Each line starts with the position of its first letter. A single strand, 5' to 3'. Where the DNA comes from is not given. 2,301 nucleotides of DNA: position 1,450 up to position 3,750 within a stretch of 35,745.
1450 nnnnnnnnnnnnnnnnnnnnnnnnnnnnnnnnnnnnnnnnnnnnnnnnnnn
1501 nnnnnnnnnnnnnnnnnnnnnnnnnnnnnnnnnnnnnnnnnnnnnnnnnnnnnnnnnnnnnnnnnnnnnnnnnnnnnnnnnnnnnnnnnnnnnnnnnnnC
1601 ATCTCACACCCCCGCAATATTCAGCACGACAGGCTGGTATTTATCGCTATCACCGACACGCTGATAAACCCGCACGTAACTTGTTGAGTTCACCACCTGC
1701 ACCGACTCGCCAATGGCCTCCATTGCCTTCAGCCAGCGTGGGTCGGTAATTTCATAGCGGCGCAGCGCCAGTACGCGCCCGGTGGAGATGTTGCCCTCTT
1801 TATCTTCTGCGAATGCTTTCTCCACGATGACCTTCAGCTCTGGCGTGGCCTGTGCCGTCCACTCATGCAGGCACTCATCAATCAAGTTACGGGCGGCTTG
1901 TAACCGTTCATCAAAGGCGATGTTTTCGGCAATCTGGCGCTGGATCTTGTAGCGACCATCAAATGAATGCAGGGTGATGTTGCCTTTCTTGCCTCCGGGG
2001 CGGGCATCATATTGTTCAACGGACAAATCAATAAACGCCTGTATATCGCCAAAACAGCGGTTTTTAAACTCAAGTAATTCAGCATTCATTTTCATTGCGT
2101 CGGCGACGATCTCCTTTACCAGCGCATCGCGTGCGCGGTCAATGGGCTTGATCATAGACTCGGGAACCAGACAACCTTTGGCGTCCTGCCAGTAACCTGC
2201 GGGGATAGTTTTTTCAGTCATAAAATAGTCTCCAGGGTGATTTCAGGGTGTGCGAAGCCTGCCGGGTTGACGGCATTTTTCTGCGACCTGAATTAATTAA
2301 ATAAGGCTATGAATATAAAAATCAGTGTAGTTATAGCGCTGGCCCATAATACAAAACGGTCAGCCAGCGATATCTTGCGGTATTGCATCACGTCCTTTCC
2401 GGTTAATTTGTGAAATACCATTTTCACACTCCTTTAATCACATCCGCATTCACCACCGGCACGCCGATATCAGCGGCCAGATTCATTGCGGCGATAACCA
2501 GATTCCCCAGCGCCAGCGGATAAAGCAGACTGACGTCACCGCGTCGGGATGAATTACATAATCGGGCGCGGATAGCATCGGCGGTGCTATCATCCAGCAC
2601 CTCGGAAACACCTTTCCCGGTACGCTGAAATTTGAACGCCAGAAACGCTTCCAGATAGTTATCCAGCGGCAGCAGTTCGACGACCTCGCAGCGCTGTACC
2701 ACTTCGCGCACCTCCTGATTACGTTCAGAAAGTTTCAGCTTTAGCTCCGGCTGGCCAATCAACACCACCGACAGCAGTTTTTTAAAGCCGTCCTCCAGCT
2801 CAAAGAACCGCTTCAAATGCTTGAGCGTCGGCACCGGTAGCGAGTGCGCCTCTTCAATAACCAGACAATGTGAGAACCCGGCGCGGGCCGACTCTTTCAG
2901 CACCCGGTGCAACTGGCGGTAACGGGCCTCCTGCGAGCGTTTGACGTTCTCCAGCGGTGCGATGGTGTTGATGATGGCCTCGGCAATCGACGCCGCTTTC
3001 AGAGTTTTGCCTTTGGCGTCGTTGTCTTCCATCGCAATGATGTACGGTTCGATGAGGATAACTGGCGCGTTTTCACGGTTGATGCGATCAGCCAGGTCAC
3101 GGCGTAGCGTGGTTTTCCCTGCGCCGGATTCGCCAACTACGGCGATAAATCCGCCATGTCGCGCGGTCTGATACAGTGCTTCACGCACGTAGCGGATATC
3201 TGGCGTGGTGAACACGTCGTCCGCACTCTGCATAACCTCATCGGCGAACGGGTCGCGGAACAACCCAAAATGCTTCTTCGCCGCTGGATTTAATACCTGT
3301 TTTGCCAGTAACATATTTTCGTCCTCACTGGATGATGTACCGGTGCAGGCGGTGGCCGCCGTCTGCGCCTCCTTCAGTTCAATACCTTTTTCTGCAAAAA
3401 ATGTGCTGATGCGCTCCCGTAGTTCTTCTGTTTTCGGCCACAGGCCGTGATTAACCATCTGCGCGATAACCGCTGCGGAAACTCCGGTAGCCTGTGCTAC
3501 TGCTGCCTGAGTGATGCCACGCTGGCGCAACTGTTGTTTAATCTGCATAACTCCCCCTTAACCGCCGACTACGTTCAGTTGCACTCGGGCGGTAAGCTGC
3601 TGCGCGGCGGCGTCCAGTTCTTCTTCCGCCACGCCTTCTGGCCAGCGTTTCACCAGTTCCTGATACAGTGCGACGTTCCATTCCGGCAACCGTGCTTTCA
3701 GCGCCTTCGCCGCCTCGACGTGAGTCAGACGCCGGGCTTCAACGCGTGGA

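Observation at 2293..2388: Unannotated 31-codon hydrophobic ORF between B and the next early gene (Kil-like candidate)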

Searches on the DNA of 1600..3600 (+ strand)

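Call 4: search_dna_similar(query=window:1600-3600:+, collection=phages, mode=near, max_rows=30)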
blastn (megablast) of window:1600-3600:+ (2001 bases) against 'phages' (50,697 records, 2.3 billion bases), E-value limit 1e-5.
No match.

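Call 5: search_dna_similar(query=window:2150-2500:+, collection=ecoli_genomes, mode=near, max_rows=30, rows=spread)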
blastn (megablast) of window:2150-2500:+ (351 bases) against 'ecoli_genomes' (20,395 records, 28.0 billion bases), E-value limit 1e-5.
Records with a match: 2; places in all: 2; records where one place covers at least 80% of the query: 2.
Genomes with a match: 2 of 5426; with a place that covers at least 80% of the query: 2. Places per genome that has any: lowest 1, median 1, highest 1. On chromosomes: 2 places; on plasmids: 0.
Best place of each record, by identity: 95-99% 2.
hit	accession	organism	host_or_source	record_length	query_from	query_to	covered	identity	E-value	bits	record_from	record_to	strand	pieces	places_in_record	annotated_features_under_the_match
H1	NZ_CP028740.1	Escherichia coli strain A35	Rattus lutreola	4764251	1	351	100%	98.3%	3e-173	616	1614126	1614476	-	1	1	ExeA family protein | DUF3164 family protein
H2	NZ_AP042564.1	Escherichia coli strain OkiPb01694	bovine feces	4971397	1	351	100%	98.3%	3e-173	616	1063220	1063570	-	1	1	AAA family ATPase | DUF3164 family protein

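Call 6: get_annotated_region(hit=H1, flank=6000)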
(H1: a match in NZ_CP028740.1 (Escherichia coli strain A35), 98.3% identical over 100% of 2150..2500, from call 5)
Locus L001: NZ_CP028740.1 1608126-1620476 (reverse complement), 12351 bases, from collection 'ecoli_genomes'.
description: Escherichia coli strain A35 chromosome, complete genome
organism: Escherichia coli strain A35 (NCBI taxid 562)
replicon: chromosome; assembly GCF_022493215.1
host: Rattus lutreola; source: feces; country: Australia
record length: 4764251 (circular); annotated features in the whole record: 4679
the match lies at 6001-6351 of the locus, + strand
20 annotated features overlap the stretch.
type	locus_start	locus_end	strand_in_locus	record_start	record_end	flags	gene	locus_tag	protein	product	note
CDS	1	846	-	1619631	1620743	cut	potF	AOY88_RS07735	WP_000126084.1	spermidine/putrescine ABC transporter substrate-binding protein PotF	-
CDS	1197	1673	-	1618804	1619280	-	ybjN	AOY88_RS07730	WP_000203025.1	type III secretion system chaperone family protein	-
CDS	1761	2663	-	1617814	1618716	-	rimK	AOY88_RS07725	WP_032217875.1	30S ribosomal protein S6--L-glutamate ligase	-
CDS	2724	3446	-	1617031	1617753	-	nfsA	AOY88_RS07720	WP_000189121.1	nitroreductase NfsA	-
CDS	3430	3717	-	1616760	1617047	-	ybjC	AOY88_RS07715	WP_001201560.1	DUF1418 family protein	-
CDS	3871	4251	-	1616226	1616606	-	-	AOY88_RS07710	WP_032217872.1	Mor transcription activator family protein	-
CDS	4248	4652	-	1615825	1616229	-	-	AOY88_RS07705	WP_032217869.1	gp16 family protein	-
CDS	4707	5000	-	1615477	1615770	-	-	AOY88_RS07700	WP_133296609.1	hypothetical protein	-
CDS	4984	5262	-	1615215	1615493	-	-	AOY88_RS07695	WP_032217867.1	nucleoside triphosphate pyrophosphohydrolase family protein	-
CDS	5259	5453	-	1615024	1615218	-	-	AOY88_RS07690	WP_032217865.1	hypothetical protein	-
CDS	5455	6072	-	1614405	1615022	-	-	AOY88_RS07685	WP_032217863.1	DUF3164 family protein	-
CDS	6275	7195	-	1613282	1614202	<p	-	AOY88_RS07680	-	ExeA family protein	frameshifted; incomplete; partial in the middle of a contig; missing N-terminus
CDS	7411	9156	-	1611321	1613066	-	-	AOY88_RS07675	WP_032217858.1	DDE-type integrase/transposase/recombinase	-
CDS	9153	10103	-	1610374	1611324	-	-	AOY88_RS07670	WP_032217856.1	phage protein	-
CDS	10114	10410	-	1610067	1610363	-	-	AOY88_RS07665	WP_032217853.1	MarR family transcriptional regulator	-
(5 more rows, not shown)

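Call 7: search_dna_similar(query=window:1600-3600:+, collection=phages, mode=distant, max_rows=30)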
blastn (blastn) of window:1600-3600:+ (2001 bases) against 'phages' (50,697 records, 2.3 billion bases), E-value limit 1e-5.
Records with a match: 170; places in all: 211; records where one place covers at least 80% of the query: 0.
Best place of each record, by identity: 60-80% 170.
By first word of the organism name: Ralstonia 87; Pseudomonas 63; Burkholderia 11; Escherichia 2; Klebsiella 2; Stenotrophomonas 2; Leptolyngbya 1; Bacteriophage 1; Microcystis 1.
By host as written in the record: Ralstonia solanacearum 63; Pseudomonas aeruginosa 37; - 15; Ralstonia solanacearum Race 3, Biovar 1 6; Burkholderia sp. 5; Pseudomonas aeruginosa PA14 3; Pseudomonas aeruginosa PAO1 (ATCC 15692) 2; Pseudomonas aeruginosa ST773 (NDM-1-producing) 2; and 35 more.
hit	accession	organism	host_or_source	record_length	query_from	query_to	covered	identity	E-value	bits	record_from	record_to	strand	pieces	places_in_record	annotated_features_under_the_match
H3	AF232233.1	Pseudomonas phage B3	Pseudomonas aeruginosa PAO1 (ATCC 15692)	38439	1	1703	74%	64.9%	4e-35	257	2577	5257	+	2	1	putative transposase B subunit | conserved hypothetical protein (x3) | hypothetical protein (x3)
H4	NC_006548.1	Pseudomonas phage B3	Pseudomonas aeruginosa PAO1 (ATCC 15692)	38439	1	1703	74%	64.9%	4e-35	257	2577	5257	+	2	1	DNA transposition protein | DUF3164 family protein | hypothetical protein (x5)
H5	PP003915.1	Pseudomonas phage vB_Pae_U3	Pseudomonas aeruginosa ST773 ...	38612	1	1703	74%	64.7%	8e-31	255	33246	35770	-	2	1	DNA transposition protein | hypothetical protein (x5)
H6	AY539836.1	Burkholderia phage BcepMu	-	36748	38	1726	66%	68.7%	1e-72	493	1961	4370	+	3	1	gp08 | gp05 | gp06 | gp07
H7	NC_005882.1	Burkholderia phage BcepMu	-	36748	38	1726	66%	68.7%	1e-72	493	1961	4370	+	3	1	DNA transposition protein | DUF3164 family protein | pyrophosphatase | gp07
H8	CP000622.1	Burkholderia phage phiE255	Burkholderia thailandensis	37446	38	1715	61%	68.0%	2e-76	418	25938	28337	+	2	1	gp39 | gp36 | gp37 | gp38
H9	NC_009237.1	Burkholderia phage phiE255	Burkholderia thailandensis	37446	38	1715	61%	68.0%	2e-76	418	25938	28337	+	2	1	DNA transposition protein | DUF3164 family protein | pyrophosphatase | gp38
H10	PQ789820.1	Burkholderia phage vB_E427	Burkholderia sp.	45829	38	1715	61%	68.0%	2e-76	418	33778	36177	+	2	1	AAA family ATPase | hypothetical protein (x2) | pyrophosphatase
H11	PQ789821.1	Burkholderia phage vB_E274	Burkholderia sp.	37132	38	1715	61%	68.0%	2e-76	418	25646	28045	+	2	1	AAA family ATPase | hypothetical protein (x2) | pyrophosphatase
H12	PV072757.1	Burkholderia phage vB_CB2b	Burkholderia sp.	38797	38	1715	61%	68.0%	2e-76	418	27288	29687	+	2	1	AAA family ATPase | hypothetical protein (x2) | pyrophosphatase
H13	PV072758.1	Burkholderia phage vB_E430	Burkholderia sp.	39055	38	1715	61%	68.0%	2e-76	418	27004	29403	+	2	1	AAA family ATPase | hypothetical protein (x2) | pyrophosphatase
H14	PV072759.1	Burkholderia phage vB_E433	Burkholderia sp.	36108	38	1715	61%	68.0%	2e-76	418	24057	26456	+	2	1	AAA family ATPase | hypothetical protein (x2) | pyrophosphatase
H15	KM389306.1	Escherichia phage Phi06_2974 B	-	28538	829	1731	45%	74.8%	5e-167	595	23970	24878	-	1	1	record has no annotation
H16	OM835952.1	Klebsiella phage KP12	Klebsiella pneumoniae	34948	829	1731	45%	74.7%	6e-166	590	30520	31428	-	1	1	hypothetical protein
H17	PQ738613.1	Escherichia phage PhiKM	Escherichia coli (uropathogenic)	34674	820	1731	46%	73.6%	1e-155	556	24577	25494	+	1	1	Eha protein | hypothetical protein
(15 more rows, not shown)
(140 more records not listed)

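Call 8: get_annotated_region(hit=H7, flank=1500)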
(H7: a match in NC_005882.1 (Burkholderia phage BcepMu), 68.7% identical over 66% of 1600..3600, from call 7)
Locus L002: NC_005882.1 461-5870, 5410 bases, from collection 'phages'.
description: Burkholderia cenocepacia phage BcepMu, complete genome.
organism: Burkholderia phage BcepMu (NCBI taxid 2881392)
taxonomy: Viruses; Duplodnaviria; Heunggongvirae; Uroviricota; Caudoviricetes; Bcepmuvirus; Bcepmuvirus bcepMu
host: -; source: -; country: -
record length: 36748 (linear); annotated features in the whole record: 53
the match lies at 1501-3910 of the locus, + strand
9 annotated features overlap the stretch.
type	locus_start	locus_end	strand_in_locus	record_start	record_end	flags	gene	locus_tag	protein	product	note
CDS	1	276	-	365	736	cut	-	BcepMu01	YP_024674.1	late transcriptional activator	Mu protein C/ Mor gp17 transcription regulator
CDS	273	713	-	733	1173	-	-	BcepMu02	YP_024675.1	regulatory protein GemA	Mu gp16 gemA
CDS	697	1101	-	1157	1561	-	-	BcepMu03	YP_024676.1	hypothetical protein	single-stranded DNA binding protein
CDS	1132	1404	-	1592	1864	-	-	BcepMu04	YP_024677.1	DNA binding protein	HU DNA binding protein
CDS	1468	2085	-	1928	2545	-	-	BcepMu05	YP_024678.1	DUF3164 family protein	conserved protein; supported by IST data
CDS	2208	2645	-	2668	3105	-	-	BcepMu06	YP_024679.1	pyrophosphatase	conserved protein; supported by IST data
CDS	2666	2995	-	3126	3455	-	-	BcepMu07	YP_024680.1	gp07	-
CDS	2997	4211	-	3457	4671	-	-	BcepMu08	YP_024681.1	DNA transposition protein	exe/ eha type II secretion pathway subunit; supported by IST data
CDS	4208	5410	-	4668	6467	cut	-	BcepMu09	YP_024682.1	transposase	Tn552/ IS1604 rve transposase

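Call 9: get_annotated_region(hit=H4, flank=1500)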
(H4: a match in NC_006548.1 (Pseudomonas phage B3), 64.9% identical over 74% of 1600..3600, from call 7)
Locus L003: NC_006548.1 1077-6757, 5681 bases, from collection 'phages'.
description: Pseudomonas phage B3, complete genome.
organism: Pseudomonas phage B3 (NCBI taxid 151599)
taxonomy: Viruses; Duplodnaviria; Heunggongvirae; Uroviricota; Caudoviricetes; Beetrevirus; Beetrevirus B3
host: Pseudomonas aeruginosa PAO1 (ATCC 15692); source: -; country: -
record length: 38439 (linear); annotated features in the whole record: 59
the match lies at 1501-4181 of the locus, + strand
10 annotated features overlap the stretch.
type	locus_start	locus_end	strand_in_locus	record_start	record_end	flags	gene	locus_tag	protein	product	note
CDS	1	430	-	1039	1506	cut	-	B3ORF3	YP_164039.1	hypothetical protein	-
CDS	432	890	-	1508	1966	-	-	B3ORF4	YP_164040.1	hypothetical protein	-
CDS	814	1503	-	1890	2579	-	-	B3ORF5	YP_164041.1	hypothetical protein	-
CDS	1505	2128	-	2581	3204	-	-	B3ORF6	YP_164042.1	DUF3164 family protein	-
CDS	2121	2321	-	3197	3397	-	-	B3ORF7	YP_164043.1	hypothetical protein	-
CDS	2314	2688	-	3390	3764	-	-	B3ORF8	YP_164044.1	hypothetical protein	-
CDS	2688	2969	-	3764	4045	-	-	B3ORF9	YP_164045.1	hypothetical protein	-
CDS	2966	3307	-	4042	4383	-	-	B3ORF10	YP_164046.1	hypothetical protein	-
CDS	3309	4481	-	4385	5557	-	-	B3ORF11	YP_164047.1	DNA transposition protein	similar to ATPase domain of general secretion pathway protein A and MSHA biogenesis (secretion) protein MshM as well as ...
CDS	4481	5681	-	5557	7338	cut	-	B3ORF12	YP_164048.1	transposase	-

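Call 10: get_annotated_region(hit=H9, flank=1500)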
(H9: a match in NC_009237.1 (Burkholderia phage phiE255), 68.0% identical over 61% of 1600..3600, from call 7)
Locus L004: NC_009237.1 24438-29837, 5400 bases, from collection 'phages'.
description: Burkholderia phage phiE255 chromosome, complete genome.
organism: Burkholderia phage phiE255 (NCBI taxid 2883942)
taxonomy: Viruses; Duplodnaviria; Heunggongvirae; Uroviricota; Caudoviricetes; Bcepmuvirus; Bcepmuvirus E255
host: Burkholderia thailandensis; source: -; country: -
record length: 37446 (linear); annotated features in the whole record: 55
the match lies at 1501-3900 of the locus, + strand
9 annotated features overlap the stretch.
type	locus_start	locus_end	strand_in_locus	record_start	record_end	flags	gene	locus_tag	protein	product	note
CDS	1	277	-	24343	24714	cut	-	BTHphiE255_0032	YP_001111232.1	late transcriptional activator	-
CDS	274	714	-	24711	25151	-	-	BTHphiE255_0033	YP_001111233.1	regulatory protein GemA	identified by match to protein family HMM PF06252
CDS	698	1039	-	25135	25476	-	-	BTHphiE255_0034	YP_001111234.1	hypothetical protein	-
CDS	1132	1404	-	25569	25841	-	-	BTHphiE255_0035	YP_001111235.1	DNA binding protein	identified by match to protein family HMM PF00216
CDS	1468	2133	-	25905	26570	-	-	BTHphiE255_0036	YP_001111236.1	DUF3164 family protein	-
CDS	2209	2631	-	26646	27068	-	-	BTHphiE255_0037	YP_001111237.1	pyrophosphatase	-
CDS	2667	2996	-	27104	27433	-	-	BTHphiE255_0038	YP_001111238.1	gp38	-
CDS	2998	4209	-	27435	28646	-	-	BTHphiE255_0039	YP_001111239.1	DNA transposition protein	-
CDS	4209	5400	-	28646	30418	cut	-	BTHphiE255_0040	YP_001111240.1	transposase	identified by match to protein family HMM PF00665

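Call 11: get_annotated_region(hit=H2, flank=3000)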
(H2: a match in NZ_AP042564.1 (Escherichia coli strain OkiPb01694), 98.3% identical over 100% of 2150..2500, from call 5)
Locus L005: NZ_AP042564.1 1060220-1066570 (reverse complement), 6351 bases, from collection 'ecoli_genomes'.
description: Escherichia coli strain OkiPb01694 chromosome, complete genome
organism: Escherichia coli strain OkiPb01694 (NCBI taxid 562)
replicon: chromosome; assembly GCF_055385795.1
host: -; source: bovine feces; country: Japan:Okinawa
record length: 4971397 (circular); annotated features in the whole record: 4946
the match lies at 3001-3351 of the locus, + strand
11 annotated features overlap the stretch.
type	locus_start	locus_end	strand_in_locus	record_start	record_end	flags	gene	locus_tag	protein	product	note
CDS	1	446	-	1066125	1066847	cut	nfsA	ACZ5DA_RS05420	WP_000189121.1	nitroreductase NfsA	-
CDS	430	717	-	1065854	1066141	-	ybjC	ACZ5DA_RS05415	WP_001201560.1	DUF1418 family protein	-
CDS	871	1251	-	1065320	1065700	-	-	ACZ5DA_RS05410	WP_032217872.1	Mor transcription activator family protein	-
CDS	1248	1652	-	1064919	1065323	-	-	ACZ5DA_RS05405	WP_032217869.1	gp16 family protein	-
CDS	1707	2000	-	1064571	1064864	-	-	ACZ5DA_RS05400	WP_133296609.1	hypothetical protein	-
CDS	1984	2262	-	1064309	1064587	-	-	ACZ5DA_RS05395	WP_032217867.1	nucleoside triphosphate pyrophosphohydrolase family protein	-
CDS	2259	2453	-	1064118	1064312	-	-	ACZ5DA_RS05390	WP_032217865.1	hypothetical protein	-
CDS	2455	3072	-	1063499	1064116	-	-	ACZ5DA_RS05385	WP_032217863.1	DUF3164 family protein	-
CDS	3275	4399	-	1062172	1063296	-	-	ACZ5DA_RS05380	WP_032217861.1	AAA family ATPase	-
CDS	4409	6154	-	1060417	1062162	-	-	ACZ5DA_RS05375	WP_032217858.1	DDE-type integrase/transposase/recombinase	-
CDS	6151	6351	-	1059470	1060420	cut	-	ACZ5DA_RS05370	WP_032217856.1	phage protein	-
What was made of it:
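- Checked: True for the two RefSeq complete E. coli genomes that carry the prophage (calls 6, 11).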

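Call 15: get_annotated_region(hit=H16, flank=2500)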
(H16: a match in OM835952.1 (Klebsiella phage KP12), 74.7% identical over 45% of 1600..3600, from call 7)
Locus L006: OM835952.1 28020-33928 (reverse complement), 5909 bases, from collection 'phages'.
description: Klebsiella phage KP12 clone KP12_2, partial sequence.
organism: Klebsiella phage KP12 (NCBI taxid 2923374)
taxonomy: Viruses; Duplodnaviria; Heunggongvirae; Uroviricota; Caudoviricetes; Vequintavirinae
host: Klebsiella pneumoniae; source: sewage; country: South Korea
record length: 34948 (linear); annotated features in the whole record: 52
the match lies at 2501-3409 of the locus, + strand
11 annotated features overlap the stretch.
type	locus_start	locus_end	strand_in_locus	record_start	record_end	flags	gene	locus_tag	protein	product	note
CDS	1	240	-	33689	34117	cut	-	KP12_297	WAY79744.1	hypothetical protein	KP12.peg.297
CDS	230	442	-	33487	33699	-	-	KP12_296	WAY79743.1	hypothetical protein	KP12.peg.296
CDS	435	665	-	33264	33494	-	-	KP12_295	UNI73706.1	hypothetical protein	corresponds to STY1594 from Accession AL513382: Salmonella typhi CT18; KP12.peg.295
CDS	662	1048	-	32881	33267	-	-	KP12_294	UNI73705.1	hypothetical protein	KP12.peg.294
CDS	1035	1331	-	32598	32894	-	-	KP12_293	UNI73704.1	hypothetical protein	KP12.peg.293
CDS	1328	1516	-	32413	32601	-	-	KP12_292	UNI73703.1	hypothetical protein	KP12.peg.292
CDS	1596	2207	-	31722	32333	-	-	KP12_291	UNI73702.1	hypothetical protein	KP12.peg.291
CDS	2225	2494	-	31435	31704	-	-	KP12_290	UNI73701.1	hypothetical protein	KP12.peg.290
CDS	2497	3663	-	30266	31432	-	-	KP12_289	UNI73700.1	hypothetical protein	KP12.peg.289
CDS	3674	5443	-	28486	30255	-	-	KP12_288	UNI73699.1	transposase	KP12.peg.288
CDS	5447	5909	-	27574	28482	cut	-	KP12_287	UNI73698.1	hypothetical protein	KP12.peg.287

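Call 16: get_annotated_region(hit=H17, flank=2500)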
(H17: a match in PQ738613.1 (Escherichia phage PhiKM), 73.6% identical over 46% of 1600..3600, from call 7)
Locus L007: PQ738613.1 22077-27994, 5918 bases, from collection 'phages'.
description: Escherichia phage PhiKM, partial genome.
organism: Escherichia phage PhiKM (NCBI taxid 3386303)
taxonomy: Viruses; Duplodnaviria; Heunggongvirae; Uroviricota; Caudoviricetes; Bcepmuvirus
host: Escherichia coli (uropathogenic); source: multidrug-resistant urinary tract infection; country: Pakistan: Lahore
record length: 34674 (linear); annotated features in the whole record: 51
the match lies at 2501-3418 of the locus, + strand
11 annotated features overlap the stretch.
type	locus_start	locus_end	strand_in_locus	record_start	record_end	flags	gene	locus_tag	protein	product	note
CDS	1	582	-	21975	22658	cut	-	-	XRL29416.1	hypothetical protein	-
CDS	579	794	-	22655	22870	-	-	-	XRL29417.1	hypothetical protein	-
CDS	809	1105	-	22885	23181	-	-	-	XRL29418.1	hypothetical protein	-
CDS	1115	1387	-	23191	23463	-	-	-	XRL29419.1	hypothetical protein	-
CDS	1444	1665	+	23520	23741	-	-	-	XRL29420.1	hypothetical protein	-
CDS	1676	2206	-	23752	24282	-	-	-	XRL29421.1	host-nuclease inhibitor protein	Mu10, gam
CDS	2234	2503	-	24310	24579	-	-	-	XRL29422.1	hypothetical protein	-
CDS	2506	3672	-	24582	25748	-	-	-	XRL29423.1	Eha protein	-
CDS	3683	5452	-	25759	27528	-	-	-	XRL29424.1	transposase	-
CDS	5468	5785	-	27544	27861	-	-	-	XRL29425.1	hypothetical protein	-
CDS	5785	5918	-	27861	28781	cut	-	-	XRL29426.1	hypothetical protein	-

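Call 51: search_rna_families(source=window, start=2000, end=2600, threshold=evalue, max_evalue=1)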
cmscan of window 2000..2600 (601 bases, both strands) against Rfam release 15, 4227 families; matches with E-value up to 1: 1.
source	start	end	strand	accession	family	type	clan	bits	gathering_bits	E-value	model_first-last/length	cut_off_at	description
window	2210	2247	-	RF00592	SNORD78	Gene; snRNA; snoRNA; CD-box;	CL00051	21.6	38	0.28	28-65/65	no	Small nucleolar RNA SNORD78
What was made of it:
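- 2222..2292 (-): 71-nt conserved non-coding spacer with a predicted stem-loop (about 2242-2292, core TGCCG-N6-CGGCA at 2260-2275), between the peptide gene and DUF3164. No Rfam match (call 51).
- Tried and rejected: Only a sub-threshold snoRNA hit (call 51).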

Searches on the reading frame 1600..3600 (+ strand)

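Call 49: search_protein_families(library=phrogs, proteins=[L006:2228-2494:-, L002:2669-2995:-, L003:2969-3307:-], max_evalue=0.01)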
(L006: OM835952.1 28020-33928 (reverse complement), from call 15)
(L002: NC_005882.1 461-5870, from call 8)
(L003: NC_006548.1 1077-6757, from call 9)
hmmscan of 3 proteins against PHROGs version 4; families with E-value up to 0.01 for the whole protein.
L006:2228-2494:- (89 aa): 2 families
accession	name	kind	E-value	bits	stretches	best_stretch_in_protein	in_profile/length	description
phrog_2041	-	unknown function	2.7e-33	115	1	7-89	17-101/101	-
phrog_6381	-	other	0.0059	17.7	1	7-87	3-78/107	Kil protein for bacterial septation inhibition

L002:2669-2995:- (109 aa): 2 families
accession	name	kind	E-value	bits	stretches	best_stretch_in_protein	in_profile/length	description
phrog_2043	-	unknown function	4.3e-28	98.5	1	1-108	1-104/110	-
phrog_2041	-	unknown function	0.008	17.2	1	25-107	15-98/101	-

L003:2969-3307:- (113 aa): 1 family
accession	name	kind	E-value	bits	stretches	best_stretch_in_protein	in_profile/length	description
phrog_2043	-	unknown function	8.2e-43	145.8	1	1-113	1-110/110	-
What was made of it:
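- On Mu Kil family (phrog_2743/6381/2679 and linked phrog_2041/2043): Mu Kil and the relatives' after-B proteins do match (call 49).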

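Call 50: search_protein_families(library=pfam, proteins=[L006:2228-2494:-, L002:2669-2995:-, L003:2969-3307:-], max_evalue=0.01)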
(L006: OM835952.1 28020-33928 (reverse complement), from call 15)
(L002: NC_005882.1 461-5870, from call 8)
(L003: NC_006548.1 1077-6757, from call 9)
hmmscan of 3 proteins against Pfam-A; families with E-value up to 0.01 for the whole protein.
L006:2228-2494:- (89 aa): 0 families

L002:2669-2995:- (109 aa): 0 families

L003:2969-3307:- (113 aa): 0 families
